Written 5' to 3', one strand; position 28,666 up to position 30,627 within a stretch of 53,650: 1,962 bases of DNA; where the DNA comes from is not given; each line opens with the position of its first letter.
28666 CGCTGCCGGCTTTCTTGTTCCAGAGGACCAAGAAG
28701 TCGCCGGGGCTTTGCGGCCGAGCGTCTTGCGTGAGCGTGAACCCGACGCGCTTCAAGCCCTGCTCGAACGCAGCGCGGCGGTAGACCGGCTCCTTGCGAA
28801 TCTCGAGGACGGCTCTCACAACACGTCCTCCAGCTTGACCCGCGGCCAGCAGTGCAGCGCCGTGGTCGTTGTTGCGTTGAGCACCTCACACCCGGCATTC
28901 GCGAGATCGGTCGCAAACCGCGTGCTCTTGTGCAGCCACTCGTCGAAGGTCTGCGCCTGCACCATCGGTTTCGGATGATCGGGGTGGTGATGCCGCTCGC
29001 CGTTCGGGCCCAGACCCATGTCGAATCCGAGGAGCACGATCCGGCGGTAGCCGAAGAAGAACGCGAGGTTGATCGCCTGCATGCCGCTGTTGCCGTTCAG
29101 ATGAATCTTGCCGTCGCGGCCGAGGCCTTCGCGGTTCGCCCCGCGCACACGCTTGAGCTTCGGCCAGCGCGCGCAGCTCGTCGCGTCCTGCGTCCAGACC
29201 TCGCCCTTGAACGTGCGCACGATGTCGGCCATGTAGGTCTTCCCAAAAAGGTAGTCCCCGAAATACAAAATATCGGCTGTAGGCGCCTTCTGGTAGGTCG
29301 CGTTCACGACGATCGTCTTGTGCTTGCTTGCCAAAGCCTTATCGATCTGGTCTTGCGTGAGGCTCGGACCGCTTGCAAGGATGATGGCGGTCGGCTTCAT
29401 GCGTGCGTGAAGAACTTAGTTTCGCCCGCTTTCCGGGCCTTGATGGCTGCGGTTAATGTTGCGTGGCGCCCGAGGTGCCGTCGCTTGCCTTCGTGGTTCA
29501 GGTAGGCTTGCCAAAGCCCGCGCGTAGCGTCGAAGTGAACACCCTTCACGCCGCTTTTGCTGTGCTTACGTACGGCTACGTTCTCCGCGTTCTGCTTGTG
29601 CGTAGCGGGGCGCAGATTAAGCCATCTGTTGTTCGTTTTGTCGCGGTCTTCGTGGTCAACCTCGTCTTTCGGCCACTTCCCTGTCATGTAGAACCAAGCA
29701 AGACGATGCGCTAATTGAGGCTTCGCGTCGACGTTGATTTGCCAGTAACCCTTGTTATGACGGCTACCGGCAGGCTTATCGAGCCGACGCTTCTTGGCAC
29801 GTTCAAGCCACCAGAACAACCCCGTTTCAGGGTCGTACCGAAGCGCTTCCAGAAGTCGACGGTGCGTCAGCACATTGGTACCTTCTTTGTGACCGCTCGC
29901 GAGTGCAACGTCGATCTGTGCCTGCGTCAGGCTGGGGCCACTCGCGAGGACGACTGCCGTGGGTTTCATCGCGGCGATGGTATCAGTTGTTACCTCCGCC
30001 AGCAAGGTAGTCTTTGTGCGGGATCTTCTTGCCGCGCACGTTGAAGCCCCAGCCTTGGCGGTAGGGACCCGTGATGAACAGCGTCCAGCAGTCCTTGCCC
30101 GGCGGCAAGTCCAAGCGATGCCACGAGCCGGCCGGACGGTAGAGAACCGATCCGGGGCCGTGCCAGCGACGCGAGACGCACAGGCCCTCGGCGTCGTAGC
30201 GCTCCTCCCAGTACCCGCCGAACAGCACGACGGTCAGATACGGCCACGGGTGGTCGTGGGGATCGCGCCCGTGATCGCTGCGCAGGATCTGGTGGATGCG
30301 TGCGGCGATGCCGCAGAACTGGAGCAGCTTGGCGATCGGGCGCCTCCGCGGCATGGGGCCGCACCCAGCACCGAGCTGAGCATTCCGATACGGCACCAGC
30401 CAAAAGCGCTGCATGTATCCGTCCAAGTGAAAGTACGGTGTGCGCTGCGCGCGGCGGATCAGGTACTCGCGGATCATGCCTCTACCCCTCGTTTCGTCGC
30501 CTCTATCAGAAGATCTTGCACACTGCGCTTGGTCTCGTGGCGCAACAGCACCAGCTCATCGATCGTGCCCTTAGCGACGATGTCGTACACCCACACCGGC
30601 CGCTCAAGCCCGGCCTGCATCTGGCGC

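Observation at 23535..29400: Ten-gene, translationally coupled glycosyl-/methyl-transferase cassette with no sugar-activation or export genes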

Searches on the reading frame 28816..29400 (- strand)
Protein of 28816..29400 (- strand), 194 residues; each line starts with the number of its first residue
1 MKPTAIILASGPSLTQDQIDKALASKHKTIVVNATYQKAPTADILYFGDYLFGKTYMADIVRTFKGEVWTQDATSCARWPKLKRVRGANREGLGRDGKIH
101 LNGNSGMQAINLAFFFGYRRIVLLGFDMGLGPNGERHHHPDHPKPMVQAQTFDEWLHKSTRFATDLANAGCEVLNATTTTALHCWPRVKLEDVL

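Call 3: search_protein_families(library=pfam, proteins=[window:28816-29400:-], max_evalue=0.1)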
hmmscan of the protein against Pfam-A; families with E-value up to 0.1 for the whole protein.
window:28816-29400:- (194 aa): 1 family
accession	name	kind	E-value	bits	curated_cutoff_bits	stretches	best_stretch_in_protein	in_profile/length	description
PF01973.23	MptE-like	-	9.2e-05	22.7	34.6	0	98-129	136-167/171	6-hydroxymethylpterin diphosphokinase MptE-like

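Call 8: search_protein_families(library=phrogs, proteins=[window:28816-29400:-], max_evalue=0.01)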
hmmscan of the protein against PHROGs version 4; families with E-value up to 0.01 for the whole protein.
window:28816-29400:- (194 aa): 2 families
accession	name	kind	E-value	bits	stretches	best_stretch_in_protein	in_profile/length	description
phrog_4603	-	other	8.1e-40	137.3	1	8-194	1-173/178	alpha-2;3-sialyltransferase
phrog_2111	-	unknown function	1.4e-07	32.1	1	80-147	108-172/208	-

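Call 9: search_protein_families(library=ncbifam, proteins=[window:28816-29400:-], max_evalue=0.1)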
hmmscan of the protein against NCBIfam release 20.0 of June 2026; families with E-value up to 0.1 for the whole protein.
window:28816-29400:- (194 aa): 2 families
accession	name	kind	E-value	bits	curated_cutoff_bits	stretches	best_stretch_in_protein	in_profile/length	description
NF050051.1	FlagModPseD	domain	0.05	12.2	670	0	109-139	353-383/640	flagellin modification protein PseD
NF058651.1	GESAG_HSLs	subfamily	0.061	12.4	430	1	143-186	228-271/296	GESAG motif subfamily hormone-sensitive lipase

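Call 13: search_solved_structures(query=window:28816-29400:-, max_evalue=10)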
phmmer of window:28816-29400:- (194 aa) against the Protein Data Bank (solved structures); distinct sequences matched with E-value up to 10: 3.
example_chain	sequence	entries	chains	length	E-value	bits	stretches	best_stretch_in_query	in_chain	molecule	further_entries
4k3b_A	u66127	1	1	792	0.34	13.7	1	13-100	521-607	Outer membrane protein assembly factor BamA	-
9cmw_A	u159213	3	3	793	0.34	13.7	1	13-100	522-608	Outer membrane protein assembly factor BamA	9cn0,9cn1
5hry_A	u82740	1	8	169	0.91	12.4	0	97-135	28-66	ank3C2_1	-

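Call 43: find_homologous_proteins(query=window:28816-29400:-, max_evalue=0.001)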
Query window:28816-29400:- (194 aa): 282 proteins with E <= 0.001 among 389 candidates; the best 120 are listed.
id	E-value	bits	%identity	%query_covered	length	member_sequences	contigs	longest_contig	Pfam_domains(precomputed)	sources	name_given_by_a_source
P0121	1.4e-130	451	100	100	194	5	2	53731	-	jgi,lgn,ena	-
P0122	1.6e-103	362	81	100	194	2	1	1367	-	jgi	jgi:hypothetical protein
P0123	2.0e-84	300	70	98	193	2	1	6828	-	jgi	jgi:hypothetical protein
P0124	9.7e-84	298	68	98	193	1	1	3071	-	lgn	-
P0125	3.0e-83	296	66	98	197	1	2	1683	-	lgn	-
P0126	3.3e-81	290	67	98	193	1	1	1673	-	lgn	-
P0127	4.1e-78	280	65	100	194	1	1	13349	-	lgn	-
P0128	1.3e-77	278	65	98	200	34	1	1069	PF01973.24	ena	-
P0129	3.1e-77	277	64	98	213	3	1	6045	-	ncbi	-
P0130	2.2e-76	274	65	98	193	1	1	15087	-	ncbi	ncbi:MAG: hypothetical protein ABIP06_06470 [Pyrinomonadaceae bacterium]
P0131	9.1e-76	272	64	98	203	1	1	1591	PF01973.24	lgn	-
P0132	9.5e-76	272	65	98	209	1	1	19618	PF01973.24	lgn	-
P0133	1.4e-75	271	64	98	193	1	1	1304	-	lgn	-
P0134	3.5e-75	270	64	98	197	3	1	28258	-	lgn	-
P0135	1.2e-73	265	66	97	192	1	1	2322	-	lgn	-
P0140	2.5e-71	257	60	97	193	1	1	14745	PF01973.24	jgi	jgi:hypothetical protein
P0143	5.5e-71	256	62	98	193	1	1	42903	PF01973.24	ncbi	-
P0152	1.8e-69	251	61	98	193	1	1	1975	PF01973.24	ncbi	-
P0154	5.8e-69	250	61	98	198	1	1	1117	PF01973.24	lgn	-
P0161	6.4e-67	243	58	98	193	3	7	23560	PF01973.24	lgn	-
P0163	3.5e-66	241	61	98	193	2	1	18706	PF01973.24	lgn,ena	-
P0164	7.0e-66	240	58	97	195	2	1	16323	PF01973.24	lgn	-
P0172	2.8e-62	228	54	98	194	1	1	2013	PF01973.24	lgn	-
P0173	6.7e-62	227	55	98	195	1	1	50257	PF01973.24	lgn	-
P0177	1.6e-57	212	54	98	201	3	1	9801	PF01973.24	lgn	-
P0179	1.7e-56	209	55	98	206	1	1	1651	PF01973.24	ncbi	-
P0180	1.9e-56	209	54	98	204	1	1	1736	PF01973.24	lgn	-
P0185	7.2e-53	197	52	94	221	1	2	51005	PF01973.24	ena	-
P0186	7.7e-53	197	50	98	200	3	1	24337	PF01973.24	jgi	jgi:hypothetical protein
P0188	3.1e-52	195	53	98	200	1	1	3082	PF01973.24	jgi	jgi:hypothetical protein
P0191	2.4e-51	192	48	98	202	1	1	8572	PF01973.24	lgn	-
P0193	2.0e-49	186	51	99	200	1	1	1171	PF01973.24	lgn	-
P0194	4.5e-49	185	47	98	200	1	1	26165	PF01973.24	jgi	jgi:hypothetical protein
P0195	2.2e-48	183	50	98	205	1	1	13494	PF01973.24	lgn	-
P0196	2.3e-48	182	49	98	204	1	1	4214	PF01973.24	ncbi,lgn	-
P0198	7.7e-46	174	48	98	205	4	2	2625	PF01973.24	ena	-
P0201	2.0e-44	170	49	98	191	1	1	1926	PF01973.24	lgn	-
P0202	9.1e-44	167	46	98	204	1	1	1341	PF01973.24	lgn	-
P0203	2.1e-43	166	46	98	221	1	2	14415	PF01973.24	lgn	-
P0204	2.5e-43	166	46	94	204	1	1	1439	PF01973.24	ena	-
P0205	3.4e-43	166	47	98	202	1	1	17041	PF01973.24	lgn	-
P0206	3.5e-43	166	66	66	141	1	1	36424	PF01973.24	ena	-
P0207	4.8e-43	165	46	98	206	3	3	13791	PF01973.24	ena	-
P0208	7.9e-43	164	46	98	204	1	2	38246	PF01973.24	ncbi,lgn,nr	ncbi:MAG: DUF115 domain-containing protein [Proteobacteria bacterium]|nr:DUF115 domain-containing pr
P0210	1.4e-42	164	45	98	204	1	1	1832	PF01973.24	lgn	-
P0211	1.5e-42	163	45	98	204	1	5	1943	PF01973.24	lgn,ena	-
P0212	1.5e-42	163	45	98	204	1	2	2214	PF01973.24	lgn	-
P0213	2.7e-42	163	46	92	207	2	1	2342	PF01973.24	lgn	-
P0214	3.8e-42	162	45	98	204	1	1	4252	PF01973.24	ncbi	-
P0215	4.0e-42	162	45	98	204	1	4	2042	PF01973.24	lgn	-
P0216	4.8e-42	162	46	94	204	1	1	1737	PF01973.24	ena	-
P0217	5.8e-42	162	47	98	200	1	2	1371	PF01973.24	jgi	jgi:hypothetical protein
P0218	6.8e-42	161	45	98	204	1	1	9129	PF01973.24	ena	-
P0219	7.1e-42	161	45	98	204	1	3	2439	PF01973.24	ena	-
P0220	7.1e-42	161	45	98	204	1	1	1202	PF01973.24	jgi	jgi:hypothetical protein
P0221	7.1e-42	161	45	98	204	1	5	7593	PF01973.24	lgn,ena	-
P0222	7.6e-42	161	45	98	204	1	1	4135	PF01973.24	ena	-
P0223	7.7e-42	161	45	98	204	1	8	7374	PF01973.24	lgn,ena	-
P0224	7.7e-42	161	45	98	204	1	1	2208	PF01973.24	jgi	-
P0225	9.8e-42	161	45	98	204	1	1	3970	PF01973.24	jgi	jgi:hypothetical protein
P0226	9.8e-42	161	45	98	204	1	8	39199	PF01973.24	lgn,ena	-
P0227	1.1e-41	161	45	98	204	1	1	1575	PF01973.24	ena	-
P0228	1.1e-41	161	45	98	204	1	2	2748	PF01973.24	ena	-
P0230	1.6e-41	160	45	98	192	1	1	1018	PF01973.24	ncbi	-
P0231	2.3e-41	160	45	98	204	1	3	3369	PF01973.24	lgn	-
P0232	2.4e-41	160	47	92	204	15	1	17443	PF01973.24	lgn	-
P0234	3.2e-41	159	45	98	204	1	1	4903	PF01973.24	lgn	-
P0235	3.2e-41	159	44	98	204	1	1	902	PF01973.24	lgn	-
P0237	4.4e-41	159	44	96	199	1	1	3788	PF01973.24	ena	-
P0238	4.6e-41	159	48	98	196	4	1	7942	PF01973.24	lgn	-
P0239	5.3e-41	158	44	98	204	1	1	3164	PF01973.24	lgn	-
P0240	5.3e-41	158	44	98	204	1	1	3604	PF01973.24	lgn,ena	-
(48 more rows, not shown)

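Call 46: search_solved_structures(query=A2, max_evalue=10, show_alignments=2)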
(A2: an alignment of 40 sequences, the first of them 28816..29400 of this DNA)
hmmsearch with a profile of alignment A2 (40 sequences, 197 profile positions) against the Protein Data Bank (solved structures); distinct sequences matched with E-value up to 10: 3.
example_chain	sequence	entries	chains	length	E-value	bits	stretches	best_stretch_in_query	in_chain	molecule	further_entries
9szu_A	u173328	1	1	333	0.87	12.2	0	9-66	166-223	PLZ2.3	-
6msp_A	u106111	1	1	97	1.4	11.6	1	139-176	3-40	De novo Designed Protein Foldit3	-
4i6m_C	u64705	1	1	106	2.5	10.7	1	136-191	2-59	Actin-like protein ARP9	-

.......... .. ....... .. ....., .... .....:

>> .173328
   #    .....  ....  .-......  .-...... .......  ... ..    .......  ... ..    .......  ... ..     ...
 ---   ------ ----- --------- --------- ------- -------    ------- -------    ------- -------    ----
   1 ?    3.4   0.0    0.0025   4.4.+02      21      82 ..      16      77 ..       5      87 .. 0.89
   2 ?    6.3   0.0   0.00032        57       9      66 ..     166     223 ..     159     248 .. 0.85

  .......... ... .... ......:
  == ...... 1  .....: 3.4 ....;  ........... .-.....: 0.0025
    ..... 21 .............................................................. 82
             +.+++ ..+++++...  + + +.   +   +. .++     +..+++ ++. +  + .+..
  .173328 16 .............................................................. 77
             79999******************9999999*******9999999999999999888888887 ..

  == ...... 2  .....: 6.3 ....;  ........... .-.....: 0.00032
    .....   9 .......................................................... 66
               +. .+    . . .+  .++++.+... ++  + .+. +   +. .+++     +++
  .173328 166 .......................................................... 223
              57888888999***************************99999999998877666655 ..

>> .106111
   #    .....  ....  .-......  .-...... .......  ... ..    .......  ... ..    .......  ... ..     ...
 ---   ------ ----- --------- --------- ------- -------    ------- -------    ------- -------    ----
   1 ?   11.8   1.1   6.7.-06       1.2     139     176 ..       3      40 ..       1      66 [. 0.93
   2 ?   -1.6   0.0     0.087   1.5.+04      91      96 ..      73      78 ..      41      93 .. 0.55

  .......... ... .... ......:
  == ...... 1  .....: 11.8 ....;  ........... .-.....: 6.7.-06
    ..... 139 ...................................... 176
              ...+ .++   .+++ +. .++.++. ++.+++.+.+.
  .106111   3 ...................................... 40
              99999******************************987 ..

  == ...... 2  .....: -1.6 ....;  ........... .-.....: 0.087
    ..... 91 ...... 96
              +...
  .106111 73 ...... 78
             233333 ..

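Call 52: predict_structure(alignment_id=A2)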
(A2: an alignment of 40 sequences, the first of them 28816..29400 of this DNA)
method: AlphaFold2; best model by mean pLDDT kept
length: 194 residues; sequences in the alignment: 40
mean_pLDDT: 90.6   pTM: 0.88
mean pLDDT of the five models: 90.6, 90.5, 90.2, 89.9, 89.6
residues with pLDDT >= 90: 153; 70-90: 20; 50-70: 14; < 50: 7
segments of 3 or more residues with pLDDT < 50: 140-146
pLDDT, mean of each block of 10 residues (from residue 1): 92 93 97 96 96 96 98 96 96 95 94 97 90 62 50 87 97 95 95 92
secondary structure, 60 per line:
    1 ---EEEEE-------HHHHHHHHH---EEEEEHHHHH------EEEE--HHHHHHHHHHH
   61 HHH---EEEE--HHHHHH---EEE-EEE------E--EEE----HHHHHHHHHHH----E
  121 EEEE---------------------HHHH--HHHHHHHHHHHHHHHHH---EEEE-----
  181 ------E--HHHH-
elements in order: E4-8 H16-24 E28-32 H33-37 E44-47 H50-63 E67-70 H73-78 E82-84 E86-88 E98-100 H105-115 E120-124 H146-149 H152-168 E172-175 H190-193

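Call 55: fold_search(model_id=the predicted structure, library=pdb)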
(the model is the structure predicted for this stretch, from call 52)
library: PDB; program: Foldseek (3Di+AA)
matches with E <= 10: 1681; with E <= 0.001: 2
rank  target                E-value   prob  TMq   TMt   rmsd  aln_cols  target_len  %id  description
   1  2omk_A                4.0e-04  1.00  0.44  0.40   5.5       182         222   16  Structure of the Bacteroides Thetaiotaomicron Thiamin Pyrophosphokinase (released 2007-02-06)
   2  4pys_B                9.7e-04  0.54  0.23  0.12  14.2       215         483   16  The crystal structure of beta-N-acetylhexosaminidase from Bacteroides fragilis NCTC 9343 (released 2014-06-18)
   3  3l6e_A                3.7e-03  0.90  0.38  0.36  10.4       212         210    9  Crystal structure of putative short chain dehydrogenase/reductase family oxidoreductase from Aeromonas hydrophila subs (released 2010-02-09)
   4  5bo8_B                3.9e-03  0.96  0.40  0.31   8.0       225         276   11  Structure of human sialyltransferase ST8SiaIII (released 2015-07-15)
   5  3v8b_A                3.9e-03  0.66  0.33  0.26  12.0       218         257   12  Crystal Structure of a 3-ketoacyl-ACP reductase from Sinorhizobium meliloti 1021 (released 2012-01-11)
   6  6wj9_B                4.4e-03  0.75  0.34  0.23  12.2       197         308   16  UDP-GlcNAc C4-epimerase mutant S121A/Y146F from Pseudomonas protegens in complex with UDP-GlcNAc (released 2020-07-08)
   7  7ymu_C                4.4e-03  0.72  0.32  0.21  11.2       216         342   10  Structure of Alcohol dehydrogenase from [Candida] glabrata (released 2023-08-02)
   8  6jh7_B                4.7e-03  0.57  0.32  0.26  12.2       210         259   12  Crystal structure of AerF from Microcystis aeruginosa (released 2019-11-27)
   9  2q1w_C                5.3e-03  0.47  0.28  0.21  12.2       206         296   10  Crystal structure of the Bordetella bronchiseptica enzyme WbmH in complex with NAD+ (released 2007-10-02)
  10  8r0d                  5.7e-03  0.72  0.37  0.30  12.2       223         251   12  Crystal structure of Borneoldehydrogenase ancestor N39 (released 2024-10-09)
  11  4zrn_A                6.1e-03  0.63  0.31  0.22  11.4       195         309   13  Crystal Structure of UDP-Glucose 4-Epimerase (TM0509) with UDP-glucose from Hyperthermophilic Eubacterium Thermotoga M (released 2015-09-16)
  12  8jfh_C                6.9e-03  0.72  0.35  0.30  10.5       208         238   14  Crystal structure of 3-oxoacyl-ACP reductase FabG in complex with NADP+ and 3-keto-octanoyl-ACP from Helicobacter pylo (released 2023-11-15)
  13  8fip_A                6.9e-03  0.41  0.29  0.19  12.4       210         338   13  Hypothetical anthocyanidin reducatase from Sorghum bicolor- NADP+ complex (released 2023-09-20)
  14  4qec_A                7.3e-03  0.51  0.31  0.26  11.7       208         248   12  ElxO with NADP Bound (released 2014-07-02)
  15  3o6c                  8.3e-03  0.33  0.23  0.20  11.8       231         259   10  Pyridoxal phosphate biosynthetic protein PdxJ from Campylobacter jejuni (released 2010-08-11)
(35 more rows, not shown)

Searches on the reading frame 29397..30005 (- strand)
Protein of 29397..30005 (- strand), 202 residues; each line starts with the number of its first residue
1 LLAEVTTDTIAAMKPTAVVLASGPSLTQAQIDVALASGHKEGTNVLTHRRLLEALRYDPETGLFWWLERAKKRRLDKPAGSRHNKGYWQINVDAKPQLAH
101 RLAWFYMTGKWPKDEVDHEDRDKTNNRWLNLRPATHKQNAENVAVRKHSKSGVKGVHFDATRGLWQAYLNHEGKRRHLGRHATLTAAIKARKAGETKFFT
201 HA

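Call 19: search_protein_families(library=phrogs, proteins=[window:29397-30005:-], max_evalue=0.001)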
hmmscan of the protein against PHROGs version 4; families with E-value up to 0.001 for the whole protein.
window:29397-30005:- (202 aa): 11 families
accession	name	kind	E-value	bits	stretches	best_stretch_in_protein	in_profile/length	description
phrog_99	-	DNA, RNA and nucleotide metabolism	2.9e-61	209.3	1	41-199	104-260/383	HNH endonuclease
phrog_4578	-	DNA, RNA and nucleotide metabolism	3.2e-25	89.5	1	99-201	14-117/130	HNH endonuclease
phrog_3593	-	DNA, RNA and nucleotide metabolism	7e-23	82.4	1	80-201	76-199/210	HNH endonuclease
phrog_59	-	DNA, RNA and nucleotide metabolism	3.1e-13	50.9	1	65-142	159-234/423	HNH endonuclease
phrog_374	-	DNA, RNA and nucleotide metabolism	1.1e-12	48.6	1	109-200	319-408/617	HNH endonuclease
phrog_826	-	DNA, RNA and nucleotide metabolism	3.3e-11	44.3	1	80-150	90-170/281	HNH endonuclease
phrog_13470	-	DNA, RNA and nucleotide metabolism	4.1e-10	41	1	127-200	67-144/152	HNH endonuclease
phrog_959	-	DNA, RNA and nucleotide metabolism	1.5e-09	38.7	1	81-153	38-116/138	HNH endonuclease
phrog_1492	-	DNA, RNA and nucleotide metabolism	4.8e-07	30.3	1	82-142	93-158/414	HNH endonuclease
phrog_953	-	DNA, RNA and nucleotide metabolism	4.1e-05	24.1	1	139-192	301-355/420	HNH endonuclease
phrog_1872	-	DNA, RNA and nucleotide metabolism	0.00012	23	1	80-155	41-121/166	endonuclease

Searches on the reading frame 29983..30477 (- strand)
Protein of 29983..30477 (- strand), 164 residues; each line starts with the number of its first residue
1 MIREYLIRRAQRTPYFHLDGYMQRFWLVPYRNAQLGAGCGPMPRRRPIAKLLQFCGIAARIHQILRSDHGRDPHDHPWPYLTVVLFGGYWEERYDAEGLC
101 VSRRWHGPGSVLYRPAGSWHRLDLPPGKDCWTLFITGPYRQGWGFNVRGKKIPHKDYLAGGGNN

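Call 19: search_protein_families(library=phrogs, proteins=[window:29983-30477:-], max_evalue=0.001)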
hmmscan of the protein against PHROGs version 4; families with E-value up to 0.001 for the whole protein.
window:29983-30477:- (164 aa): 1 family
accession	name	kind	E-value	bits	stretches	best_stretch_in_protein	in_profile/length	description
phrog_4786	-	other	5.9e-40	138.5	1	13-162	29-161/252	cysteine dioxygenase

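Call 36: search_protein_families(library=pfam, proteins=[window:29983-30477:-], max_evalue=0.01)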
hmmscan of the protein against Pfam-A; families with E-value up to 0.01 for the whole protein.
window:29983-30477:- (164 aa): 0 families

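Call 93: search_solved_structures(query=window:29983-30477:-, max_evalue=10, show_alignments=2)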
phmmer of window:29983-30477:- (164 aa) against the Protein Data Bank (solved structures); distinct sequences matched with E-value up to 10: 3.
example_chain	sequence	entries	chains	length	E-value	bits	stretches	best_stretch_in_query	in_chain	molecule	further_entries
3ht1_A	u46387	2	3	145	0.49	13.1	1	71-136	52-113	RemF protein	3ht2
6hiv_DM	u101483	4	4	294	0.51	13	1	57-134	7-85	ms60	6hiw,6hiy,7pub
2xdv_A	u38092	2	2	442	1.5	11.5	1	82-144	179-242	MYC-INDUCED NUCLEAR ANTIGEN | BIFUNCTIONAL LYSINE-SPECIFIC DEMETHYLASE AND HISTIDYL-HYDROXYLASE MINA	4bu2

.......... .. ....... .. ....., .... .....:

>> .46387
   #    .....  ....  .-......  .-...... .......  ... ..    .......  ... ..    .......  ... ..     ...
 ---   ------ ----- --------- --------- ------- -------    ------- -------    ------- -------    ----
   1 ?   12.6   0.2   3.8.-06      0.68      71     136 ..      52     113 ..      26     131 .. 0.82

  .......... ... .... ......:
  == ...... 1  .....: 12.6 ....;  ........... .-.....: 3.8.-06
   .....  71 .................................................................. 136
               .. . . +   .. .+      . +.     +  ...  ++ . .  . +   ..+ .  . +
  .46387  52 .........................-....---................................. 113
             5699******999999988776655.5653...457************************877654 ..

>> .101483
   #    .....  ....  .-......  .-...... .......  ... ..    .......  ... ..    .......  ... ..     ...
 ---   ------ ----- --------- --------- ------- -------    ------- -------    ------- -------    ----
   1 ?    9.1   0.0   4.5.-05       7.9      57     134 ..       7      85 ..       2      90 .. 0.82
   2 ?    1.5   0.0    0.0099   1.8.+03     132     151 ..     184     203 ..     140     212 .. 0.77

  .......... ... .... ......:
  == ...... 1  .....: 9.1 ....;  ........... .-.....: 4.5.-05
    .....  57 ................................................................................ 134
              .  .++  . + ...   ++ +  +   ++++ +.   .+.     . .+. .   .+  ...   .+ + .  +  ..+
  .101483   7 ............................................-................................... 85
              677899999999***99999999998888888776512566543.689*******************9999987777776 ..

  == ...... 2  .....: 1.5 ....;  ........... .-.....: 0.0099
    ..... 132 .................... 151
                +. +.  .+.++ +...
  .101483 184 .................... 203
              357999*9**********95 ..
